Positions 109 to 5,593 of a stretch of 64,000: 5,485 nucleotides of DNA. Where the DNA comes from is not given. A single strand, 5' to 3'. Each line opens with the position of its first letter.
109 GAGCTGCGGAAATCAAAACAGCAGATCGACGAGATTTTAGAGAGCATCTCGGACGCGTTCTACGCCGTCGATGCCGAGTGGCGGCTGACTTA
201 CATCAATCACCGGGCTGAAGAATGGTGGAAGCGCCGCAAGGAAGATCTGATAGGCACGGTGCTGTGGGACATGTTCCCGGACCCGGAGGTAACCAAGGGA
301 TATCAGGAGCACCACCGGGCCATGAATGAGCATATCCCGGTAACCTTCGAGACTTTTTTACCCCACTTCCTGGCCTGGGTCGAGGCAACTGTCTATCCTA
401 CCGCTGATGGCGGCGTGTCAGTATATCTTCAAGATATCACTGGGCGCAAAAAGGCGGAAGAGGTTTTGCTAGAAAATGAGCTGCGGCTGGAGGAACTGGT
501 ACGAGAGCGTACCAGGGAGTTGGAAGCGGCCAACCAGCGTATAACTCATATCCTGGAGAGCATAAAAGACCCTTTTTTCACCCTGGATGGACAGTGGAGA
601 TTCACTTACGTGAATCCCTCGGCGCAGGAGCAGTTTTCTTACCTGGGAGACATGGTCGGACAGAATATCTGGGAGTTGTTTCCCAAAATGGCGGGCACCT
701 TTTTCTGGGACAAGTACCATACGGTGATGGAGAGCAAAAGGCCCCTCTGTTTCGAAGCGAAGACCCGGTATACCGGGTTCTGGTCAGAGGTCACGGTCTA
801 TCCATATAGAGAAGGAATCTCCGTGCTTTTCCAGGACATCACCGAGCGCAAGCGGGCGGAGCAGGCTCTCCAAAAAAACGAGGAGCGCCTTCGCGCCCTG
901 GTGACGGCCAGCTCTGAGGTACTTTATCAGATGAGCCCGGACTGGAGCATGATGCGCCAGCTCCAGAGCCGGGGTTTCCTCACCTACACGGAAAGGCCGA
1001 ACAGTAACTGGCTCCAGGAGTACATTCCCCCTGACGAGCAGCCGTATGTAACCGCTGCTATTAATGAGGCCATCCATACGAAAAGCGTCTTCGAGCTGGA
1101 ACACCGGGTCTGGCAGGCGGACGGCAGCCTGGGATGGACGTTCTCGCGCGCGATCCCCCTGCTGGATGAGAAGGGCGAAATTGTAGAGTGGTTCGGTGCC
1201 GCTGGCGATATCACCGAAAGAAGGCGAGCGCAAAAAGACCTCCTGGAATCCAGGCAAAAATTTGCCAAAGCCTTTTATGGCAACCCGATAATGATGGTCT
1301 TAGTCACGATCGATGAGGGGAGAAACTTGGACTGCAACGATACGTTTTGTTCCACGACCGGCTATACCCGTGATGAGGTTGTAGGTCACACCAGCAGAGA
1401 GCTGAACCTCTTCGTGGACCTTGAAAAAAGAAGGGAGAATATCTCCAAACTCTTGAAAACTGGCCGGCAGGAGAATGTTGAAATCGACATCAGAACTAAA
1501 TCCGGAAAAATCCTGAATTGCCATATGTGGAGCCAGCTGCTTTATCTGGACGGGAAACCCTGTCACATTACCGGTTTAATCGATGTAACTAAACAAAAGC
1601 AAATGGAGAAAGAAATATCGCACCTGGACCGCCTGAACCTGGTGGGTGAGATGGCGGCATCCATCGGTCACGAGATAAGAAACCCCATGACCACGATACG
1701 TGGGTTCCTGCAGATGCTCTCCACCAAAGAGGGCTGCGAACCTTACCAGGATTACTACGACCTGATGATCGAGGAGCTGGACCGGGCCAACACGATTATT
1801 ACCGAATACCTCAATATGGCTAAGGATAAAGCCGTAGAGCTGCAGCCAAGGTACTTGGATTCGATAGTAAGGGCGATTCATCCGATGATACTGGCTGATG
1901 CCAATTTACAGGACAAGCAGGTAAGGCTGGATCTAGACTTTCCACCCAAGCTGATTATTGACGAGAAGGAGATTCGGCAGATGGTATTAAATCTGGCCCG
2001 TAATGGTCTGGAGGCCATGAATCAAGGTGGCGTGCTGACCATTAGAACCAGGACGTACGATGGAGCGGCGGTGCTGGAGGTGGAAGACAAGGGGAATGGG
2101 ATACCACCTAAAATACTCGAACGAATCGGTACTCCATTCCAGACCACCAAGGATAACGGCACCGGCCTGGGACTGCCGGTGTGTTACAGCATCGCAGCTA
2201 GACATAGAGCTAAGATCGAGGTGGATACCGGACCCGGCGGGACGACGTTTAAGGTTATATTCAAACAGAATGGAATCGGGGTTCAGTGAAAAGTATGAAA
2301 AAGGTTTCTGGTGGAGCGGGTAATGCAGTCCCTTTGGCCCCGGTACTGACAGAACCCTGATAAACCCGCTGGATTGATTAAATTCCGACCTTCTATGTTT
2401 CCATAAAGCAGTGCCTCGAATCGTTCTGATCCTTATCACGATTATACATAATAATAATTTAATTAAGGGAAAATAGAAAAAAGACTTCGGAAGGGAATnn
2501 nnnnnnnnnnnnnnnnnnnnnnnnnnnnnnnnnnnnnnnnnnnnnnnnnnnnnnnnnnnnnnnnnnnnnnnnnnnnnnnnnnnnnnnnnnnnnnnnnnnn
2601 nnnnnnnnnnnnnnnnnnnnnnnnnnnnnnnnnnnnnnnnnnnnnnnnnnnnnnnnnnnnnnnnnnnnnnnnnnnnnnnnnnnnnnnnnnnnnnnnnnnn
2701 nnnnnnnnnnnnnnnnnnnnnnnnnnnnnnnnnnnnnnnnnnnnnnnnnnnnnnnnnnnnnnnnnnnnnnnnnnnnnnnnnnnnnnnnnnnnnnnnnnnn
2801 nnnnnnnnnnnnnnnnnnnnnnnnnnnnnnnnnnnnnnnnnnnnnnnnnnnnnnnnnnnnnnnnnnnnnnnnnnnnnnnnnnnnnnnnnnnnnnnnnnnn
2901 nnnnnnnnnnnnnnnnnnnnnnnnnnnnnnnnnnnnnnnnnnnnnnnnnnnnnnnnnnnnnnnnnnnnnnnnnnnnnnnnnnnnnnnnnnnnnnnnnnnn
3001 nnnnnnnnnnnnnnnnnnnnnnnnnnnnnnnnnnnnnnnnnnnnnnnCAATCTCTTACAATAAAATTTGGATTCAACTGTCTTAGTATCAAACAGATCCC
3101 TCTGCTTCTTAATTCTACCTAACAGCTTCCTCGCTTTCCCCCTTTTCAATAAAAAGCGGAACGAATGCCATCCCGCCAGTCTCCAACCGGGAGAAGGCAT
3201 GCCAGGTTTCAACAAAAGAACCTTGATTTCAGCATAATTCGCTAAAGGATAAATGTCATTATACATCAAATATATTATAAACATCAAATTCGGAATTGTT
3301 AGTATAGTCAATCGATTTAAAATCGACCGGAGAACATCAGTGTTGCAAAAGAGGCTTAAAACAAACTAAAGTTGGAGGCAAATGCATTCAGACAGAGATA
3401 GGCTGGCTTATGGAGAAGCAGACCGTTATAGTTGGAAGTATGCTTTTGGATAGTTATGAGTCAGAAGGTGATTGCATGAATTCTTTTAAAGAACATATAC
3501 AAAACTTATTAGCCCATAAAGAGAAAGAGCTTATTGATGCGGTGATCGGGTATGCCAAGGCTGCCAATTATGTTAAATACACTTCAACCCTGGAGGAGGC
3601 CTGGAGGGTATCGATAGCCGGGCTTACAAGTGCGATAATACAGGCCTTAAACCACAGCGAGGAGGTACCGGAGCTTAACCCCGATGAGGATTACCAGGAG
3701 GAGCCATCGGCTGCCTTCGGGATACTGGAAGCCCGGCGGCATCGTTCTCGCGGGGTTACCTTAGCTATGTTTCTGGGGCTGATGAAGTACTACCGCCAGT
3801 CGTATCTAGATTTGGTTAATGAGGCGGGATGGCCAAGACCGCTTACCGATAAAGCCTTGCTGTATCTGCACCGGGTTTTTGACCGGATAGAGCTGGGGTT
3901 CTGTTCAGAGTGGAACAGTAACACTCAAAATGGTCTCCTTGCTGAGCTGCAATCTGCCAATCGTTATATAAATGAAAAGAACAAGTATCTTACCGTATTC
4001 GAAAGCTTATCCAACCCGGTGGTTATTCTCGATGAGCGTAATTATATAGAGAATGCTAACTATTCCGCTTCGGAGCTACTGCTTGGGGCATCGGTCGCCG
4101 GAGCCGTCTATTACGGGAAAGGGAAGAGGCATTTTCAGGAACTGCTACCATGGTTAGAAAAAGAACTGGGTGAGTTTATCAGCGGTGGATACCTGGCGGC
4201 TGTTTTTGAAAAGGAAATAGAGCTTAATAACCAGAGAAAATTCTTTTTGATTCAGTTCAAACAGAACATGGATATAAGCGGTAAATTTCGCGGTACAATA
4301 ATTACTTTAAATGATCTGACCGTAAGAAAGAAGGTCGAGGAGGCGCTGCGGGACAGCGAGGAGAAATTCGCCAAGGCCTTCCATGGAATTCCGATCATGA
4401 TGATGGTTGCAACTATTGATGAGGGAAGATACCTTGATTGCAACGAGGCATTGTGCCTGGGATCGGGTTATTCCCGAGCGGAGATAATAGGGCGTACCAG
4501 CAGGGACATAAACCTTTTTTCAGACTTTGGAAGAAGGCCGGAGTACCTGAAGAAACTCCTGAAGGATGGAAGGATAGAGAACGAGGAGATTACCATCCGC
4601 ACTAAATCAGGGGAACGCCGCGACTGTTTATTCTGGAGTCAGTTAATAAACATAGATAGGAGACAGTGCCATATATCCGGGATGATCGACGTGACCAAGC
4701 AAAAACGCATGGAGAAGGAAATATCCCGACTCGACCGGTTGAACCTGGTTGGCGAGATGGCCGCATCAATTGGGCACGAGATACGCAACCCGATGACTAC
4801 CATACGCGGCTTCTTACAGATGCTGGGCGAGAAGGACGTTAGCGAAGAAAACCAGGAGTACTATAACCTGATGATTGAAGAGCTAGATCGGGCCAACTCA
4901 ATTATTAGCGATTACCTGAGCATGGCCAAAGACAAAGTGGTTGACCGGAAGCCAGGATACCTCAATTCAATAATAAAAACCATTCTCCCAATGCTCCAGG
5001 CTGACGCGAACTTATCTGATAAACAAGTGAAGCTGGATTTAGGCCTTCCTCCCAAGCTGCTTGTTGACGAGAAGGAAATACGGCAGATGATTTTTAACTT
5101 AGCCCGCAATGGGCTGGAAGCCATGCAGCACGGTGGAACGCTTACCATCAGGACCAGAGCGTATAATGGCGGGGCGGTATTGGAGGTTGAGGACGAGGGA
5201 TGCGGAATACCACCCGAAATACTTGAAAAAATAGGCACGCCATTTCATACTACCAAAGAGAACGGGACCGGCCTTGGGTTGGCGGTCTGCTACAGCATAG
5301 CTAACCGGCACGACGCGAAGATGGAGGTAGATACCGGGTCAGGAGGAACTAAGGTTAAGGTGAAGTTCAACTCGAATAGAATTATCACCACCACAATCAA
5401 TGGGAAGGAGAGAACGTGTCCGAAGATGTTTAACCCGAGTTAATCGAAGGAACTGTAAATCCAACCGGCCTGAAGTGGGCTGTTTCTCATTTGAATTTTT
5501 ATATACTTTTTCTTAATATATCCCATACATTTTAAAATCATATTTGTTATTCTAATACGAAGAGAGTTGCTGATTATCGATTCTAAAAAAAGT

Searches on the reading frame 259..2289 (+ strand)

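Call 40: search_protein_families(library=ncbifam, max_evalue=1e-30, proteins=[window:259-2289:+])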
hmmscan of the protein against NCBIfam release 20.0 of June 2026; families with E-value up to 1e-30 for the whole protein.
window:259-2289:+ (676 aa): 10 families
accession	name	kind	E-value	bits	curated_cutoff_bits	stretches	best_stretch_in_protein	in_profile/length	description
NF008468.0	PRK11360.1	equivalog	1.6e-65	221.7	646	1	345-671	278-609/616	two-component system sensor histidine kinase AtoS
NF053867.1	SprKinKinDBac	equivalog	6.1e-51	173.4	775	1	444-664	268-491/500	sporulation kinase KinD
NF007688.0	PRK10364.1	equivalog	1.1e-42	146.3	479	1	446-666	224-447/460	two-component system sensor histidine kinase ZraS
NF041777.1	sens_FixL_Rhizob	equivalog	3.9e-36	124.7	850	0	255-666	45-477/485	sensor protein FixL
TIGR00229.1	sensory_box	domain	6.3e-36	123.3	22.9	0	330-452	2-125/126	PAS domain S-box protein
TIGR02966.1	phoR_proteo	equivalog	1.5e-33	116.3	334.2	0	450-668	101-333/333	phosphate regulon sensor histidine kinase PhoR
NF046044.1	PnpS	equivalog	3.3e-33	115.2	400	0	314-668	35-389/390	two-component system histidine kinase PnpS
NF052573.1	HisKinEspAMyxo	equivalog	2.8e-32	111.7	1400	1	252-669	177-610/755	serine histidine kinase EspA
NF052574.1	HisKinEspCMyxo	equivalog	3.7e-32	111.4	1200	1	353-667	307-634/785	serine histidine kinase EspC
NF010411.0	PRK13837.1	equivalog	1e-31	109.7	647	1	445-668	433-673/828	two-component system VirA-like sensor kinase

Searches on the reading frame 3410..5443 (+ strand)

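Call 40: search_protein_families(library=ncbifam, max_evalue=1e-30, proteins=[window:3410-5443:+])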
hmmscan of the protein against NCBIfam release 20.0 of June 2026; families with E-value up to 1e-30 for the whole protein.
window:3410-5443:+ (677 aa): 8 families
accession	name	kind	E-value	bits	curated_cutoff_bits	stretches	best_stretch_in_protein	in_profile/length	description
NF008468.0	PRK11360.1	equivalog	1.8e-63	214.9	646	1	336-656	284-609/616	two-component system sensor histidine kinase AtoS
NF053867.1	SprKinKinDBac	equivalog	7.1e-54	183.1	775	1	430-653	269-495/500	sporulation kinase KinD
NF007688.0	PRK10364.1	equivalog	1.8e-45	155.5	479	1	431-645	224-440/460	two-component system sensor histidine kinase ZraS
TIGR02966.1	phoR_proteo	equivalog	1.3e-32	113.2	334.2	0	401-648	78-328/333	phosphate regulon sensor histidine kinase PhoR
NF052574.1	HisKinEspCMyxo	equivalog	3.2e-32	111.6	1200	1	333-645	302-626/785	serine histidine kinase EspC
NF046044.1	PnpS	equivalog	3.4e-32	111.9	400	0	422-653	154-389/390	two-component system histidine kinase PnpS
NF047497.1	HK_LIC_12097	equivalog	1.2e-31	109.8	500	1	398-653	99-364/367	LIC_12097 family sensor histidine kinase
NF010411.0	PRK13837.1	equivalog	1.2e-31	109.5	647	1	430-653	433-673/828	two-component system VirA-like sensor kinase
